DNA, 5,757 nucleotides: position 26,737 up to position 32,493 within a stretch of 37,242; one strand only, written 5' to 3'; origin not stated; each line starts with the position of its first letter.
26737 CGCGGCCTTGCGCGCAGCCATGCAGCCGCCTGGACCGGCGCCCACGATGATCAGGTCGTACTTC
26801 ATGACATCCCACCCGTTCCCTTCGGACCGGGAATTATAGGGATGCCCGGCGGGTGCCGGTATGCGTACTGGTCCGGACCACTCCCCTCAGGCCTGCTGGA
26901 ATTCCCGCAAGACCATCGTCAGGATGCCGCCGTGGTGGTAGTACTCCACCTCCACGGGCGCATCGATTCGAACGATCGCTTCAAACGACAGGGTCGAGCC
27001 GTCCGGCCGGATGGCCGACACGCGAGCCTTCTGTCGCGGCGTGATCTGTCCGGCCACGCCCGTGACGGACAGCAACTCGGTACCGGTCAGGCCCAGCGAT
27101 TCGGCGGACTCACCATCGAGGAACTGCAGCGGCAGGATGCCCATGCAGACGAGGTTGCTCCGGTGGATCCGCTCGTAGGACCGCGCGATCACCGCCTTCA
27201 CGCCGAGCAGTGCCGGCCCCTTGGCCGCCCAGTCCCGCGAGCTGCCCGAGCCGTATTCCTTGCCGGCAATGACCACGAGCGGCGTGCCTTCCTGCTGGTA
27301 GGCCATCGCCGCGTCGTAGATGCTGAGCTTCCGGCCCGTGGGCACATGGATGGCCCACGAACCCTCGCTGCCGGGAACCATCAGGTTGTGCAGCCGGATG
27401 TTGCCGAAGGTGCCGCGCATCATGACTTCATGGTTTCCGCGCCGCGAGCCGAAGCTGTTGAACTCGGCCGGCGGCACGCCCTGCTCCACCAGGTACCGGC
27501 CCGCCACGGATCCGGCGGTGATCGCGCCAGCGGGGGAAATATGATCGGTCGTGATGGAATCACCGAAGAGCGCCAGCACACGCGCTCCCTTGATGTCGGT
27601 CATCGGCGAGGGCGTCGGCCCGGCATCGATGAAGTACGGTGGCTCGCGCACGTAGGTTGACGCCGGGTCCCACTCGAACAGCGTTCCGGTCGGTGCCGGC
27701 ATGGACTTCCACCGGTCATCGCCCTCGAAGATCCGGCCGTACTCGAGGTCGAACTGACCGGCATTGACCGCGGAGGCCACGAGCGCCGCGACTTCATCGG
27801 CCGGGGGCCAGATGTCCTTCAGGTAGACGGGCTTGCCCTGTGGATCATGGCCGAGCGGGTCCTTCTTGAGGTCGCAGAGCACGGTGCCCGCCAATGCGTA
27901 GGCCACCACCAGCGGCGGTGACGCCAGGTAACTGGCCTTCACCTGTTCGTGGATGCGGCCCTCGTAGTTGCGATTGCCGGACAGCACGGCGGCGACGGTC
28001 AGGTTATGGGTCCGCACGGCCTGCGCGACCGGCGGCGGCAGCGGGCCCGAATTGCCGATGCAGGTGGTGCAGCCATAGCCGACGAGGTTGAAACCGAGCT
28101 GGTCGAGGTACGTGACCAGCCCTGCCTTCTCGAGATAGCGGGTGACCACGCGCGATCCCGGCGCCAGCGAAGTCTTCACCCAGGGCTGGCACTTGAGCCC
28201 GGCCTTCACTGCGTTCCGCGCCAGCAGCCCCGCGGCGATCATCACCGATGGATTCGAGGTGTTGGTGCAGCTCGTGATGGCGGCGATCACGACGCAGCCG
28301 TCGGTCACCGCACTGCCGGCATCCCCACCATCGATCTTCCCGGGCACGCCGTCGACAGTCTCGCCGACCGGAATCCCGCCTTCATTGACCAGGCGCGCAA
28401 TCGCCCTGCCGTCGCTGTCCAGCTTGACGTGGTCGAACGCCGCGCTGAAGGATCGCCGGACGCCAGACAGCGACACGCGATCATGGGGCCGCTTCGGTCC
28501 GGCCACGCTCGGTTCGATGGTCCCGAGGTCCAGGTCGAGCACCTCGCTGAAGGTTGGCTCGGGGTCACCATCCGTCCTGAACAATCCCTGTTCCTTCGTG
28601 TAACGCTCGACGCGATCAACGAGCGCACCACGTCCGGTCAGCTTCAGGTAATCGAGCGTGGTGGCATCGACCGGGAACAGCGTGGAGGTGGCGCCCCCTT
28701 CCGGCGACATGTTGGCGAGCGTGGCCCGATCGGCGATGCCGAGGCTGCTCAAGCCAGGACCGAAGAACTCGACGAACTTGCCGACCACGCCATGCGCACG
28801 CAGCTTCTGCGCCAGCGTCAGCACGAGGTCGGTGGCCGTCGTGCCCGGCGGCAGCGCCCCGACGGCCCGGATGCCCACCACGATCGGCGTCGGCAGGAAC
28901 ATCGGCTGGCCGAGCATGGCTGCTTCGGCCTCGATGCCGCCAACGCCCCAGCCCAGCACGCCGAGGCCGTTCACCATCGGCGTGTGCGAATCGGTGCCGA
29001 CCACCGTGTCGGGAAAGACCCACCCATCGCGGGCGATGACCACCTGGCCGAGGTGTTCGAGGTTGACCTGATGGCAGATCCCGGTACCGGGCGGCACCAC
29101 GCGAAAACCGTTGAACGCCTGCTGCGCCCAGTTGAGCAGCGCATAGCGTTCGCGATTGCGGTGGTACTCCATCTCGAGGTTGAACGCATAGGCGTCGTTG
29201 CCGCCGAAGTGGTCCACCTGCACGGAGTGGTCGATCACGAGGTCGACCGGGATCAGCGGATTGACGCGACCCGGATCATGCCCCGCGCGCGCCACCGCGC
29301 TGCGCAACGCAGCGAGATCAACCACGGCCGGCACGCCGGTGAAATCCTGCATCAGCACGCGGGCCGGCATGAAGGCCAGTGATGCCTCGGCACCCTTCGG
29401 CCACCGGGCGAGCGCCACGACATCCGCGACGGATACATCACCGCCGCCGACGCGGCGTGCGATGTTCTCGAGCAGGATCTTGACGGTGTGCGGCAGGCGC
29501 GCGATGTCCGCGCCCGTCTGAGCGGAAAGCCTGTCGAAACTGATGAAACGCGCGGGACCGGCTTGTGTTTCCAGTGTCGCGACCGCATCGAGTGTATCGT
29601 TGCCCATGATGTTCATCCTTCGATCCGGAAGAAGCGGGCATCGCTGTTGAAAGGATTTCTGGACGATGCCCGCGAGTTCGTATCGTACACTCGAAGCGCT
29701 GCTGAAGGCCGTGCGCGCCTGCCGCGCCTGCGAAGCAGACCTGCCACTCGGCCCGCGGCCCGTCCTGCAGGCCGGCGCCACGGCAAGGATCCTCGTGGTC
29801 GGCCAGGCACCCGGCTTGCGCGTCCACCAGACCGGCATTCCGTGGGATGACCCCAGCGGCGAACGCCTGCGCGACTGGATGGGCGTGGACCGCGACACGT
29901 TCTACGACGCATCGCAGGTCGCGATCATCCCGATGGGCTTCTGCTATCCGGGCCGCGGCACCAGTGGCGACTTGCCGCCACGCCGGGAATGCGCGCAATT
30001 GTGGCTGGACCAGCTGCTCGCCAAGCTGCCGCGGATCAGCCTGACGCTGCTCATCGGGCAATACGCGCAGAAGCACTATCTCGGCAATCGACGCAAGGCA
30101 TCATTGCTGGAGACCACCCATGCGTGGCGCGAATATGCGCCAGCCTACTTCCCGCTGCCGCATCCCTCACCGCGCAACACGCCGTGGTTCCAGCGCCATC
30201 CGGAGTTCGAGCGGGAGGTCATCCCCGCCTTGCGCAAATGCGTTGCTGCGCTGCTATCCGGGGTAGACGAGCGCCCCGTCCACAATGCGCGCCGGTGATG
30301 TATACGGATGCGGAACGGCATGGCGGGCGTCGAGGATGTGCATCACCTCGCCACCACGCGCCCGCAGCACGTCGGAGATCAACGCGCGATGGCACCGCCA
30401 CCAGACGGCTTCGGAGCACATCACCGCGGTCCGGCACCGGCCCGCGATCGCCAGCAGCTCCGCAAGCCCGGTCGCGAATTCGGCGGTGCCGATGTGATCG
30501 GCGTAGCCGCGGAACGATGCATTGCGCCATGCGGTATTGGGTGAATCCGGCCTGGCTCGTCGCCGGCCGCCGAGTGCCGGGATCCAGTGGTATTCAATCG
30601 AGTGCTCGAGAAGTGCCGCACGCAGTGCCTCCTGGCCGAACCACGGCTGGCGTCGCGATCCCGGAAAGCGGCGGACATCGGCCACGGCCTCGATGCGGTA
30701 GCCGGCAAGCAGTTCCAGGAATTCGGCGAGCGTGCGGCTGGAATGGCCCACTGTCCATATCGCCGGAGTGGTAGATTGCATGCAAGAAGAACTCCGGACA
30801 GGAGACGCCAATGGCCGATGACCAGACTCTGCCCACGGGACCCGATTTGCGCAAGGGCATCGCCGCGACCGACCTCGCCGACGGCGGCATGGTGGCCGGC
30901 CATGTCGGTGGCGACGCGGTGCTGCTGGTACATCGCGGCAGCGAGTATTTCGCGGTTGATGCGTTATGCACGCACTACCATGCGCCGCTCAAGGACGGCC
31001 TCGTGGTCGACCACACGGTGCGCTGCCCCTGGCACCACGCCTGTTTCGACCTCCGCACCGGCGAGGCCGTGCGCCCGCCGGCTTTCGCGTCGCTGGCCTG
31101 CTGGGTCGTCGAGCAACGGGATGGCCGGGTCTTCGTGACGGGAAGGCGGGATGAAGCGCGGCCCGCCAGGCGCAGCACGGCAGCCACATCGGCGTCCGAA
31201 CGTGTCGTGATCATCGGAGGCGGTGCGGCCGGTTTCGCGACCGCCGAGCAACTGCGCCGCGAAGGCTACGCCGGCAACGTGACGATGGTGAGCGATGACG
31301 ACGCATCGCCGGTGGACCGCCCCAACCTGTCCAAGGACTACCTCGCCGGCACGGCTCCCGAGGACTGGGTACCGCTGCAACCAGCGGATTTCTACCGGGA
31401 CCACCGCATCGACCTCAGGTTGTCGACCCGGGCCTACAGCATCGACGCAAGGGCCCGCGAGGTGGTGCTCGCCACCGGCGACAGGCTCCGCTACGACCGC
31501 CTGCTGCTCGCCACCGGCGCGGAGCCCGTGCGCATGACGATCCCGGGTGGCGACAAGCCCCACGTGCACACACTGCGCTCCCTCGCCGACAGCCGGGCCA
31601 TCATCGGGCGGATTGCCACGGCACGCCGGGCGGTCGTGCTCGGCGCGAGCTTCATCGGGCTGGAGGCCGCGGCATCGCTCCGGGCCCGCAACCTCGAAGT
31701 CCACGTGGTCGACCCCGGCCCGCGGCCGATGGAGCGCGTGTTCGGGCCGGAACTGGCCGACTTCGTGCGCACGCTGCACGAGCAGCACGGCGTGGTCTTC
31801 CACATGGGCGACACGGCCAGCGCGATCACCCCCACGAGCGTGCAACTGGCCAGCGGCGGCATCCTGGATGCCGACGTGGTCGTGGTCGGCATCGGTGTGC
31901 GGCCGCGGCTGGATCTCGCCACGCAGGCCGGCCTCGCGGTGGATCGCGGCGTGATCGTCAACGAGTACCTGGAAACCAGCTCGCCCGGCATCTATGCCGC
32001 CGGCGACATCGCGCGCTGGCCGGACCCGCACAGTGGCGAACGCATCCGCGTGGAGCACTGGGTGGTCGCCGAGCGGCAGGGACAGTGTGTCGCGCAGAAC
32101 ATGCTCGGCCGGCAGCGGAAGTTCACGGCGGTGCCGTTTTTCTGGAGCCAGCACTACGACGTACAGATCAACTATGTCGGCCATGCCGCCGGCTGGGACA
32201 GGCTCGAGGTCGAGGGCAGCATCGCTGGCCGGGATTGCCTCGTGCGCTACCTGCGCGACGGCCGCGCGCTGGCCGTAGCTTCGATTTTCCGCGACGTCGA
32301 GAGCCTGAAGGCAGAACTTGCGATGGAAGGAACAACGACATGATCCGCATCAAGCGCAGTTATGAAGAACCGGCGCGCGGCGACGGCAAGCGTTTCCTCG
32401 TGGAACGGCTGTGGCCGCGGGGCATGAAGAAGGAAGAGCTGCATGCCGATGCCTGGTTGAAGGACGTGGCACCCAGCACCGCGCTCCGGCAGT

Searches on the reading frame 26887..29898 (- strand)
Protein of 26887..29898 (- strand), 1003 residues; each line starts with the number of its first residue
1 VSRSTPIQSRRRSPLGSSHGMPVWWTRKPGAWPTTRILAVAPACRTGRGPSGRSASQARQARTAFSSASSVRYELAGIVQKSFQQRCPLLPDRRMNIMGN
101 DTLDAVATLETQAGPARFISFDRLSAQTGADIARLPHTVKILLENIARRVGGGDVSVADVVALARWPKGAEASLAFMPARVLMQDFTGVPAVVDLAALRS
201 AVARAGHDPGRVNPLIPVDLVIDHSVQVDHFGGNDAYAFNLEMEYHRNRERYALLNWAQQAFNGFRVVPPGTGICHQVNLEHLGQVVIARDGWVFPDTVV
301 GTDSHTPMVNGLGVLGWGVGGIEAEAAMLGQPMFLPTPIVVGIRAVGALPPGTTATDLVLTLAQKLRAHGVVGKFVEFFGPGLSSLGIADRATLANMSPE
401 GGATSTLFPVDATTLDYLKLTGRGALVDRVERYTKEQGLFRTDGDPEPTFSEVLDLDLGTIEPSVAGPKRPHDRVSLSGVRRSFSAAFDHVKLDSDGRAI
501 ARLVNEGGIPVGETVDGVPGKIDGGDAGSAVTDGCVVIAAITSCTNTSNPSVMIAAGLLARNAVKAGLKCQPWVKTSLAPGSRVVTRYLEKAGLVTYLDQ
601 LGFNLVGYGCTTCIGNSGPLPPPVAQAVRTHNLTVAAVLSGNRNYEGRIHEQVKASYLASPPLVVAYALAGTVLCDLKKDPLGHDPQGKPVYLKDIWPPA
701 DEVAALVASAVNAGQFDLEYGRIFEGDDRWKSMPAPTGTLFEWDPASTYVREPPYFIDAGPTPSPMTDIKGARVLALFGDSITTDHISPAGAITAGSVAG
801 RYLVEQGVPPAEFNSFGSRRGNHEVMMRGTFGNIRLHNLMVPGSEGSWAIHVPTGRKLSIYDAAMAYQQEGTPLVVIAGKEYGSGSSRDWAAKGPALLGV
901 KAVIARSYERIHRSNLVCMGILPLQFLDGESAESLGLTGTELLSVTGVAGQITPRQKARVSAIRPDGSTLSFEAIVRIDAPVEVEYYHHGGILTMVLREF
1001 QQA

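Call 16: search_protein_families(library=pfam, proteins=[window:26887-29898:-], max_evalue=0.001)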
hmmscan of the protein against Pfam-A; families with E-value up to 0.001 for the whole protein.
window:26887-29898:- (1003 aa): 2 families
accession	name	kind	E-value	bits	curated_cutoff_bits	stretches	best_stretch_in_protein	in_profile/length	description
PF00330.25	Aconitase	-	1.4e-160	535.7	28.7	1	171-671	13-463/463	Aconitase family (aconitate hydratase)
PF00694.25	Aconitase_C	-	1.8e-41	142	22.8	1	801-927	3-129/131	Aconitase C-terminal domain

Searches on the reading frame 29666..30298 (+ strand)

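Call 16: search_protein_families(library=pfam, proteins=[window:29666-30298:+], max_evalue=0.001)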
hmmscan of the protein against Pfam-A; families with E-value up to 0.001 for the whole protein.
window:29666-30298:+ (210 aa): 1 family
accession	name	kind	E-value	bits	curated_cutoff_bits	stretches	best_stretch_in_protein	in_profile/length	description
PF03167.25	UDG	-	1.4e-24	87.2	24.3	1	39-190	7-141/141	Uracil DNA glycosylase superfamily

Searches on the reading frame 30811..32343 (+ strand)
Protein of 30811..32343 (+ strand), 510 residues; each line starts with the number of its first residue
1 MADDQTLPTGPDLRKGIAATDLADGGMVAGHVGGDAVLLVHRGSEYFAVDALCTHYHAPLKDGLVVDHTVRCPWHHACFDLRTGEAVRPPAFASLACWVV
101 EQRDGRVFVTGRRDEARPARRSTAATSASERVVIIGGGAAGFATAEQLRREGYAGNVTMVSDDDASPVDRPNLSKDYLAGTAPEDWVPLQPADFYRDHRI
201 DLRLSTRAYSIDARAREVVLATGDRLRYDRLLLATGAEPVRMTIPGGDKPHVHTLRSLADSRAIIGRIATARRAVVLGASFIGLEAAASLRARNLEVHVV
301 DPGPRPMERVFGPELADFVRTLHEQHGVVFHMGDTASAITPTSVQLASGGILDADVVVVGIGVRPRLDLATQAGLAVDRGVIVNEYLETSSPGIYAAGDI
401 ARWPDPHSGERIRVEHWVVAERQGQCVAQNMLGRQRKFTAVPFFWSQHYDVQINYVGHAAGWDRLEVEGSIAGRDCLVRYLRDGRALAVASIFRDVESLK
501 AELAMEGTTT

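Call 16: search_protein_families(library=pfam, proteins=[window:30811-32343:+], max_evalue=0.001)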
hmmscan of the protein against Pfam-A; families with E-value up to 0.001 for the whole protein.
window:30811-32343:+ (510 aa): 15 families
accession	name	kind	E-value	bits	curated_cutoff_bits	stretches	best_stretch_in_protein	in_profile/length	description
PF07992.20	Pyr_redox_2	-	1.2e-62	212.5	26.1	1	131-424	2-291/291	Pyridine nucleotide-disulphide oxidoreductase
PF00070.33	Pyr_redox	-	6.1e-18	65.5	22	1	273-343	1-70/82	Pyridine nucleotide-disulphide oxidoreductase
PF00355.32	Rieske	-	2.7e-15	56.5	20.3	1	19-98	8-87/88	Rieske [2Fe-2S] domain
PF13806.12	Rieske_2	-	1.4e-09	38.2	27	1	18-109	7-103/104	Rieske-like [2Fe-2S] domain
PF14759.12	Reductase_C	-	1.7e-08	35.3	25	1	443-494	1-52/85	Reductase C-terminal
PF13738.12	Pyr_redox_3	-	2e-08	34.3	30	1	201-398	97-305/305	Pyridine nucleotide-disulphide oxidoreductase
PF13450.12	NAD_binding_8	-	1.4e-07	32.2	21.9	0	134-157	1-22/68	NAD(P)-binding Rossmann-like domain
PF01266.30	DAO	-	1.7e-07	31.5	27.9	1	131-164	1-33/353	FAD dependent oxidoreductase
PF13454.12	NAD_binding_9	-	7.4e-06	26.5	21.8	0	133-162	1-32/155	FAD-NAD(P)-binding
PF03486.20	HI0933_like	-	5.2e-05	23.3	50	0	131-153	2-24/244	HI0933-like protein Rossmann domain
PF13241.12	NAD_binding_7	-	0.00018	22.5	22.1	0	129-180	7-46/104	Putative NAD(P)-binding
PF00890.30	FAD_binding_2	-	0.00026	20.7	20.4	0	132-162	2-30/414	FAD binding domain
PF02254.24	TrkA_N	-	0.0004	21.1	23.8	0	132-164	1-31/116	TrkA-N domain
PF22543.2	Rieske_4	-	0.00046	20.9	28.4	0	32-87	19-78/119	Soluble Rieske-type ferredoxin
PF05834.18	Lycopene_cycl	-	0.00085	18.9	23.4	0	132-162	2-32/380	Lycopene cyclase protein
